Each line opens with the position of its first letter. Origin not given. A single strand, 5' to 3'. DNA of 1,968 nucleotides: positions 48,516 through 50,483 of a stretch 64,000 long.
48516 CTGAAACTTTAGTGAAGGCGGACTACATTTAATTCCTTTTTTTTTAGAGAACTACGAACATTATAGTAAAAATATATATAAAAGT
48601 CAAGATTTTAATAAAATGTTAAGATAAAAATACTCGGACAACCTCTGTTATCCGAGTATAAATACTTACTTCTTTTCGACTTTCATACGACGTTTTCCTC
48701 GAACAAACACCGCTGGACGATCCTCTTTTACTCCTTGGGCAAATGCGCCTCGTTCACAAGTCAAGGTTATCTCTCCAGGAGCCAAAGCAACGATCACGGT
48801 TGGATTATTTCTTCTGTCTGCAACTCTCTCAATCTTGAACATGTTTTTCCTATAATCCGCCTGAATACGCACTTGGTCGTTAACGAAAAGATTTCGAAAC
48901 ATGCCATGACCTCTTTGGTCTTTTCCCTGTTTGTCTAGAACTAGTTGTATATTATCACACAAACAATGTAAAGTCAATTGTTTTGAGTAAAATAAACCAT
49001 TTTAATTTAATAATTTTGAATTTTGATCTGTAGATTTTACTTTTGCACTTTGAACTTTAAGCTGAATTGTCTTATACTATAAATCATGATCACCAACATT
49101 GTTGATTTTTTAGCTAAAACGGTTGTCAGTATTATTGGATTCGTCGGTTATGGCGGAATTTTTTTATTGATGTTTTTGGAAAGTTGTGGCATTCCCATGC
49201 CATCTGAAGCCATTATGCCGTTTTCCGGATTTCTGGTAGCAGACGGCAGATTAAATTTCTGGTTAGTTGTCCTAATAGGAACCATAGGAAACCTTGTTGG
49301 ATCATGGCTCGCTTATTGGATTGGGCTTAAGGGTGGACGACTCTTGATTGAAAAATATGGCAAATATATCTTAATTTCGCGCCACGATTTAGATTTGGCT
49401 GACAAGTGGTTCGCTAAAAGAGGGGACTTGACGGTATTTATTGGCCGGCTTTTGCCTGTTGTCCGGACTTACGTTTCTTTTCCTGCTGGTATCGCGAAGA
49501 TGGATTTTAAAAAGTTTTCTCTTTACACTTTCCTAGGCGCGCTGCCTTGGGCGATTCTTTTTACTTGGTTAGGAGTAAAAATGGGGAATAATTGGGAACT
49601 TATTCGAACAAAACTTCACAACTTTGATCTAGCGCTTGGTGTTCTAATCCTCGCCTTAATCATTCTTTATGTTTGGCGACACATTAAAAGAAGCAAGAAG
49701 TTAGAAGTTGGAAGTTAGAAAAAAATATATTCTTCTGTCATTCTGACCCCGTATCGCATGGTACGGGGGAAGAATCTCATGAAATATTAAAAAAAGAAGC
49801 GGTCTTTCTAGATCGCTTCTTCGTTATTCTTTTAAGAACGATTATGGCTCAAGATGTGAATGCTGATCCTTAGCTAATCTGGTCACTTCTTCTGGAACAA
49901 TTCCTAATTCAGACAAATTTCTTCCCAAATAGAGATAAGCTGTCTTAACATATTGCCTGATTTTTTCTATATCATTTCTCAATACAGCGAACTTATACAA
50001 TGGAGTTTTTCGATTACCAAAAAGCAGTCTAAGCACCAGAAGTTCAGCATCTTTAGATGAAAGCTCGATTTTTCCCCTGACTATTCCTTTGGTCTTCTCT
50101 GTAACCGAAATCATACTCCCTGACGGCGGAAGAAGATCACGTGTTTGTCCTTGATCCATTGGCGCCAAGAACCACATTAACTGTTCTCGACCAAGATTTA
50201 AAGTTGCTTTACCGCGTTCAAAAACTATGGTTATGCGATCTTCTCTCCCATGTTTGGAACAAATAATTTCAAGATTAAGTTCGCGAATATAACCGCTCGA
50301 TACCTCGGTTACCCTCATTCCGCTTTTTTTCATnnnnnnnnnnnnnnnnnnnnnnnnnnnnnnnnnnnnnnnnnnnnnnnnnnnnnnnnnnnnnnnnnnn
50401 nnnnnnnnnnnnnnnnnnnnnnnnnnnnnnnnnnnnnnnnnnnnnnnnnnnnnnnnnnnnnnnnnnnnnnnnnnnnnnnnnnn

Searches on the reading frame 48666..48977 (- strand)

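Call 14: search_protein_families(library=pfam, max_evalue=0.1, proteins=[window:48666-48977:-])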
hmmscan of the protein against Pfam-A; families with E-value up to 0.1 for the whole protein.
window:48666-48977:- (103 aa): 1 family
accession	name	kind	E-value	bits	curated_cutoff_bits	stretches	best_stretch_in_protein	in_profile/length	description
PF06165.18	GH94_b-supersand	-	0.082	12.8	23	1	11-95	134-217/251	Glycosyl hydrolase 94, supersandwich domain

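Call 15: search_protein_families(library=phrogs, max_evalue=0.01, proteins=[window:48666-48977:-])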
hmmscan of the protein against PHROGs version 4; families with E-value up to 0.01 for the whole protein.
window:48666-48977:- (103 aa): 0 families

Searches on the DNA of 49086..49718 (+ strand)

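Call 92: search_with_rna_model(model_id=R1, sources=[L191, L192, L193, L194, L195, L007, L008, L009, L010, L001], max_evalue=1)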
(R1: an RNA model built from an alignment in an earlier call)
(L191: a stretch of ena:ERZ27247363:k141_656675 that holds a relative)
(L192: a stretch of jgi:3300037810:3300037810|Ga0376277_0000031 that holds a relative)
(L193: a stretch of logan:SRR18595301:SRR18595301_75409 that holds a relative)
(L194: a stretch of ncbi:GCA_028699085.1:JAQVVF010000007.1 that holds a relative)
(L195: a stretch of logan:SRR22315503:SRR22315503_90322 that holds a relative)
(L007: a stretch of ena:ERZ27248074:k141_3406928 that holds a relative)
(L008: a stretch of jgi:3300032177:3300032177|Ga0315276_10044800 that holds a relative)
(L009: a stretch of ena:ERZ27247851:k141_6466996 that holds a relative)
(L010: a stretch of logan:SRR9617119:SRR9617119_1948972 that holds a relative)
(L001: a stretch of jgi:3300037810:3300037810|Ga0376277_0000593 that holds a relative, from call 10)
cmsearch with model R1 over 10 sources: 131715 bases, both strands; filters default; matches with E-value up to 1: 2.
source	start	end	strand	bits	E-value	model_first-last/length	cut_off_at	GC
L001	9591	9654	+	37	1.1e-05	1-85/85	no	0.55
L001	9736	9814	+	19.3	0.078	1-85/85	no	0.57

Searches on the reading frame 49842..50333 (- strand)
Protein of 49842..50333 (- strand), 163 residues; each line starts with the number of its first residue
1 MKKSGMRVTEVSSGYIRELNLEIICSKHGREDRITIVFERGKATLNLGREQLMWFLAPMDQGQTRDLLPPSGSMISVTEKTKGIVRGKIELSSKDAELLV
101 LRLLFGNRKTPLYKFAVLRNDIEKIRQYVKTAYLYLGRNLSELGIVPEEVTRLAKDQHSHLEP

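Call 10: find_encoding_contigs(protein=window:49842-50333:-, flank=10000, max_places=10)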
Protein window:49842-50333:- (163 aa): 4 contigs read that carry it; 2 places shown.
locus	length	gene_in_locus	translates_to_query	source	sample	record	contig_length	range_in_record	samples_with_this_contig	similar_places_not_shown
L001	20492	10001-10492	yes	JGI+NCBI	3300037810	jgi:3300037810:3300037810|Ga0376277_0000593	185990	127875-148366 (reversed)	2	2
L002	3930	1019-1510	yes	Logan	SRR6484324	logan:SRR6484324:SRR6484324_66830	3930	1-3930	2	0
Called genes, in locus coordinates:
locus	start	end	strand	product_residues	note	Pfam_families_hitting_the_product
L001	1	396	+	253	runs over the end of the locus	-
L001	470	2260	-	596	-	PF00009:GTP_EFTU, PF01926:MMR_HSR1 (weak), PF22042:EF-G_D2, PF03144:GTP_EFTU_D2, PF00679:EFG_C, PF21018:BipA_C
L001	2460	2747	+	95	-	-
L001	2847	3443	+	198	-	PF12917:YfbR-like (weak), PF13023:HD_3, PF01966:HD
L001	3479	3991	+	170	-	-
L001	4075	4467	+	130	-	-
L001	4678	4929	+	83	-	PF01541:GIY-YIG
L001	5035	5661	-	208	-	-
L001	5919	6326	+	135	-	-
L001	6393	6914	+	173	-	-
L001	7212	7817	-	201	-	-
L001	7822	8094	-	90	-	PF02583:Trns_repr_metal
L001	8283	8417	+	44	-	-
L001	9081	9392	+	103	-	-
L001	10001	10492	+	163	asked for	-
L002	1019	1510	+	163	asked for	-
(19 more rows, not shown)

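Call 14: search_protein_families(library=pfam, max_evalue=0.1, proteins=[window:49842-50333:-])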
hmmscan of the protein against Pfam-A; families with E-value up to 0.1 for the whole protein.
window:49842-50333:- (163 aa): 0 families

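Call 15: search_protein_families(library=phrogs, max_evalue=0.01, proteins=[window:49842-50333:-])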
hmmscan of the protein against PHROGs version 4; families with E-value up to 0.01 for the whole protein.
window:49842-50333:- (163 aa): 0 families

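Call 16: find_homologous_proteins(query=window:49842-50333:-, max_evalue=0.001)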
Query window:49842-50333:- (163 aa): 1 proteins with E <= 0.001 among 47 candidates.
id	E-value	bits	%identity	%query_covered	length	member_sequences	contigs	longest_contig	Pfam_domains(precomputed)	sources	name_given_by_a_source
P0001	3.0e-100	350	100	100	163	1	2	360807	-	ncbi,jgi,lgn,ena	ncbi:MAG: hypothetical protein WC242_03800 [Candidatus Paceibacterota bacterium]|jgi:hypothetical pr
